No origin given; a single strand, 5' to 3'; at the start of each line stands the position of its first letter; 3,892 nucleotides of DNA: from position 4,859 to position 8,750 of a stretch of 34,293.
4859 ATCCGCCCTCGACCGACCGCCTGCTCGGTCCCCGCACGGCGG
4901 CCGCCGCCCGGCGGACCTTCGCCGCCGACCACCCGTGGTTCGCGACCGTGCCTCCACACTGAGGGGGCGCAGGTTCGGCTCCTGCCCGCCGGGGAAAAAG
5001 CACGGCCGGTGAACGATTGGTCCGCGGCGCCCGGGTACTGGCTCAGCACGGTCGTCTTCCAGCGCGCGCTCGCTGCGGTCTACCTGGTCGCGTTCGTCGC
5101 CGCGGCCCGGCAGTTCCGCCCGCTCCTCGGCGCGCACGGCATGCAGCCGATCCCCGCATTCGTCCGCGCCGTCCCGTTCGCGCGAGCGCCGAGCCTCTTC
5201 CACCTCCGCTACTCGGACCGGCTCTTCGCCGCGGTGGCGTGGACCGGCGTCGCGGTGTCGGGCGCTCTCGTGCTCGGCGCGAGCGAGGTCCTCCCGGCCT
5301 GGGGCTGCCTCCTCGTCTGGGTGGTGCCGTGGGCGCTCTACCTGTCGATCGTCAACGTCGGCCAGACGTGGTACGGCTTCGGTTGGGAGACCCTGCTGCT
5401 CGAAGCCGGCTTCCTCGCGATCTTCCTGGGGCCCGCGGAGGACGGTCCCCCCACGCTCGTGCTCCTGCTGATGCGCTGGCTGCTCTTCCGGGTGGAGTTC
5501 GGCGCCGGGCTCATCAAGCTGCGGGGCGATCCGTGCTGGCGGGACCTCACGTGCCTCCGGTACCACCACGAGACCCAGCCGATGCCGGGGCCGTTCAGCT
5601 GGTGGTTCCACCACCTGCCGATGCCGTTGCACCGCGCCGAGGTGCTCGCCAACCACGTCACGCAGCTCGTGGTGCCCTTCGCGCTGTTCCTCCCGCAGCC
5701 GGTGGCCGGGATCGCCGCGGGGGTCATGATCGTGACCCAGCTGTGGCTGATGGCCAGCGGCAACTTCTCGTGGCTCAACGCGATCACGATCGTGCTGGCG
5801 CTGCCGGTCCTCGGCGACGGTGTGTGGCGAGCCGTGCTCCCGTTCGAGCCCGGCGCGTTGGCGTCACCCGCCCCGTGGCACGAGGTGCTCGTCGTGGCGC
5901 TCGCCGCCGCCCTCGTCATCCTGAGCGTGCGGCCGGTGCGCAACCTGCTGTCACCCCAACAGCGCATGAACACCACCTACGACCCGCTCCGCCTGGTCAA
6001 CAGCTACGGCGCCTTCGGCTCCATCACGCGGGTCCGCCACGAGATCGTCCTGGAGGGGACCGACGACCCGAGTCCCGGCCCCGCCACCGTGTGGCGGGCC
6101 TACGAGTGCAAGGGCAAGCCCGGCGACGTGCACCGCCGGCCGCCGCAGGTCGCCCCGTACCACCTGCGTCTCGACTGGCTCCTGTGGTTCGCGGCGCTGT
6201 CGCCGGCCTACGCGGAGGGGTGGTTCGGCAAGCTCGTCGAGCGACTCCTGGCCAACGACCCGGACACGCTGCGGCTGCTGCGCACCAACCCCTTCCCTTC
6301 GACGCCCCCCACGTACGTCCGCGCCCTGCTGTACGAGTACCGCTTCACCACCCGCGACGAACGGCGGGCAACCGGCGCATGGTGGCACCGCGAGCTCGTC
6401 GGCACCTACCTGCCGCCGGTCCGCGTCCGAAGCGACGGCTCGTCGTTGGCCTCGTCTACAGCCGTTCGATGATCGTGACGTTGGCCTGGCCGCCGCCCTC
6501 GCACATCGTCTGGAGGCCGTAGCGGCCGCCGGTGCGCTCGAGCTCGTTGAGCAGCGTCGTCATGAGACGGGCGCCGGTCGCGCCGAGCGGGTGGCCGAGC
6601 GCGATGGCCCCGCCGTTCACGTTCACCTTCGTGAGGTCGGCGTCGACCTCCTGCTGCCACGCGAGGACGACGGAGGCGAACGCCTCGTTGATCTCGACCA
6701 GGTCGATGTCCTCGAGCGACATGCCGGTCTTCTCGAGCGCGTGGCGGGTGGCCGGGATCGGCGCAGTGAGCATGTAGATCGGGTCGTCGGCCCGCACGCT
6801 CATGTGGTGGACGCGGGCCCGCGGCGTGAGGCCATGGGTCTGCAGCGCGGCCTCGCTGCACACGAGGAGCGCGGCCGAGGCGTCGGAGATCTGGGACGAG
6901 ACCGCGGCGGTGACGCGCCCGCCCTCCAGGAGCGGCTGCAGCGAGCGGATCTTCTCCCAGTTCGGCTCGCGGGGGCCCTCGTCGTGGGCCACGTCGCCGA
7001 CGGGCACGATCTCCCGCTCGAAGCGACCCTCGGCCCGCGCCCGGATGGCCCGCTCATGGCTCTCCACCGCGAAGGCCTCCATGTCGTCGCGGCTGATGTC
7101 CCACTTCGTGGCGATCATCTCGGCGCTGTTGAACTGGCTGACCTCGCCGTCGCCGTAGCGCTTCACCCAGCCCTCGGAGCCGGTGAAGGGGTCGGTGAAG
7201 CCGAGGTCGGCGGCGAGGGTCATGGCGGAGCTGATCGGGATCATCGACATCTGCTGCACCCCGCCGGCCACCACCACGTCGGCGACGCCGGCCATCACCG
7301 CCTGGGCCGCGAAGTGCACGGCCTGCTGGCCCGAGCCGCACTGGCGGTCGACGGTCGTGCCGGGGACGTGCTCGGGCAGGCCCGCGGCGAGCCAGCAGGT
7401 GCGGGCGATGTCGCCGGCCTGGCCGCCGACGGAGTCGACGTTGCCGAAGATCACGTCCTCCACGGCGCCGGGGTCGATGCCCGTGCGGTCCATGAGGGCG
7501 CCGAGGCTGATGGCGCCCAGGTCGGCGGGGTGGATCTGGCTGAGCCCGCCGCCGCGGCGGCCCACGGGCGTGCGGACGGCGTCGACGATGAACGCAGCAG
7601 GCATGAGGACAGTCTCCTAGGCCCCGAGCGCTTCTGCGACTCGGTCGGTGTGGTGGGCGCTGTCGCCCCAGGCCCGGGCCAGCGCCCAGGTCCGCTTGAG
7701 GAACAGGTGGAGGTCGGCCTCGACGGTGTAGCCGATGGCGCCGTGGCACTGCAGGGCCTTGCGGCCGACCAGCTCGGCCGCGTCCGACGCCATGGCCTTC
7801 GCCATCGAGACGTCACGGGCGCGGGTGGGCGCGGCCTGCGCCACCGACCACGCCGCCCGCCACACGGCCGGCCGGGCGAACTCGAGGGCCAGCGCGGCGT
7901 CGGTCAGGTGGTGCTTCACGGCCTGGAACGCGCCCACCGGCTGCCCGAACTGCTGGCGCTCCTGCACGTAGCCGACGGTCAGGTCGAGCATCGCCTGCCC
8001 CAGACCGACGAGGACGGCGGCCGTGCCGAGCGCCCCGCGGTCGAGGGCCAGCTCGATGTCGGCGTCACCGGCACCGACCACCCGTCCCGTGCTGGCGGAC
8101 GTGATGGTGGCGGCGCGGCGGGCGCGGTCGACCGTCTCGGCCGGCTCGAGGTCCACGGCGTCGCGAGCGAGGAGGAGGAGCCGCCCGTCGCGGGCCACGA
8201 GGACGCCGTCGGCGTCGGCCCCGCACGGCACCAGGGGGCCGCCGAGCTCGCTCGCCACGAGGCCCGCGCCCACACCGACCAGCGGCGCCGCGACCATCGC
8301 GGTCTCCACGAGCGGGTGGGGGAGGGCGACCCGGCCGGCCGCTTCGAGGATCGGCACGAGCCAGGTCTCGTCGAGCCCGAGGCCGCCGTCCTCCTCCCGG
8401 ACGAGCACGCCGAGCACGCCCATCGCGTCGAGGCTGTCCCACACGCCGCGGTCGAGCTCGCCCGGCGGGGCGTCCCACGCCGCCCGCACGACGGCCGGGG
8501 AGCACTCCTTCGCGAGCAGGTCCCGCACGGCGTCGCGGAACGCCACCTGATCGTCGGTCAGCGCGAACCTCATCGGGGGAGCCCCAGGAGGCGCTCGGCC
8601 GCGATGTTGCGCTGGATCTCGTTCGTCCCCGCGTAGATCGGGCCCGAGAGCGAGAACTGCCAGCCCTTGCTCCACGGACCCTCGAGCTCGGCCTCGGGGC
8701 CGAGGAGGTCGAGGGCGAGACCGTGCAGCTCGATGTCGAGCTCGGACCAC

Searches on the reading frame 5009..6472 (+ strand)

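Call 8: search_protein_families(library=pfam, proteins=[window:5009-6472:+])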
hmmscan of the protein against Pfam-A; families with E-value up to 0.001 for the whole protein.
window:5009-6472:+ (487 aa): 2 families
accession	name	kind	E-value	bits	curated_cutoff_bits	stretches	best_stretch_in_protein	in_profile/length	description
PF06762.20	LMF1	-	5.6e-62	209.1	27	1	122-273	1-161/163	Lipase maturation factor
PF25179.1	LMF1_C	-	3.9e-51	173.2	34.2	1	329-469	1-139/139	Lipase maturation factor C-terminal domain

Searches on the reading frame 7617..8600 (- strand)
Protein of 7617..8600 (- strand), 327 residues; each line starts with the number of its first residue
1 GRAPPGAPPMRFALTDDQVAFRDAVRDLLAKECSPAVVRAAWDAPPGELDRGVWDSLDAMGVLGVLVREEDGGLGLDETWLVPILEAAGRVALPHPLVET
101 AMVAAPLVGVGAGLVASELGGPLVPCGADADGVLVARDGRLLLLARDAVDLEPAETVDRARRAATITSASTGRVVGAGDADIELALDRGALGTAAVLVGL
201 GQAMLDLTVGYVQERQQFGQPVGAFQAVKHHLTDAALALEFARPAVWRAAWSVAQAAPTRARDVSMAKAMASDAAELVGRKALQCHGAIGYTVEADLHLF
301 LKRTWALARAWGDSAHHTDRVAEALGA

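Call 8: search_protein_families(library=pfam, proteins=[window:7617-8600:-])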
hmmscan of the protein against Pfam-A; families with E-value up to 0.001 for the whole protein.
window:7617-8600:- (327 aa): 3 families
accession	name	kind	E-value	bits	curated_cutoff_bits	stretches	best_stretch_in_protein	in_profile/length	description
PF00441.29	Acyl-CoA_dh_1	-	3.4e-26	92.6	22.4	1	182-325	7-149/150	Acyl-CoA dehydrogenase, C-terminal domain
PF02771.21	Acyl-CoA_dh_N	-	5.1e-12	46.6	22.9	1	15-111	1-97/113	Acyl-CoA dehydrogenase, N-terminal domain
PF08028.16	Acyl-CoA_dh_2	-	4.5e-08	33.9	22.7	1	192-295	2-114/134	Acyl-CoA dehydrogenase, C-terminal domain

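Call 52: search_protein_families(library=ncbifam, proteins=[window:7617-8600:-], max_evalue=0.00001)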
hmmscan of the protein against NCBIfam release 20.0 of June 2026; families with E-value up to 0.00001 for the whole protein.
window:7617-8600:- (327 aa): 12 families
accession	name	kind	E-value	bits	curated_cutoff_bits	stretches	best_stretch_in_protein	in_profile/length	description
NF050027.1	acylCoADhIpdE2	equivalog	1.8e-32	113.1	450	1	21-321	6-306/311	acyl-CoA dehydrogenase IpdE2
TIGR03203.1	pimD_small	equivalog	8.2e-29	100.9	652.7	1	182-326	232-377/378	pimeloyl-CoA dehydrogenase small subunit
NF042972.1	AcrlCoAredClosAcrC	equivalog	4.2e-24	84.9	640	1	184-295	236-346/378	acryloyl-CoA reductase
NF045552.1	GlutCoADH_Des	equivalog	1.8e-22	80.1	470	1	184-299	238-353/387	glutaryl-CoA dehydrogenase Acd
NF008997.0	PRK12341.1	equivalog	1.7e-20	73.5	537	1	188-309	240-356/382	acyl-CoA dehydrogenase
NF045652.1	ProlPCPDhRedW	equivalog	5.3e-20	71.6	650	1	193-292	243-341/376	L-prolyl-[peptidyl-carrier protein] dehydrogenase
NF042439.1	SulpropCoADesulf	equivalog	2.4e-19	69.4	600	1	185-298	230-343/379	3-sulfinopropanoyl-CoA desulfinase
NF053553.1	prodigi_MBC_PigA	equivalog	2.7e-18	66.3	500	1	194-297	249-351/381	prodigiosin MBC biosynthesis dehydrogenase PigA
TIGR03207.1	cyc_hxne_CoA_dh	equivalog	9.4e-14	50.9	575.35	1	198-294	246-341/372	cyclohexanecarboxyl-CoA dehydrogenase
NF002885.1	PRK03354.1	equivalog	1.8e-13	50.3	540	1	208-299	257-347/378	crotonobetainyl-CoA dehydrogenase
NF043006.1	CyhCrbnylCoADH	equivalog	3.5e-12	46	650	1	193-294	244-344/380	cyclohexane-1-carbonyl-CoA dehydrogenase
NF058590.1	AcCoDHFadEBacil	equivalog_domain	6.9e-10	38.1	600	1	192-294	259-379/586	acyl-CoA dehydrogenase FadE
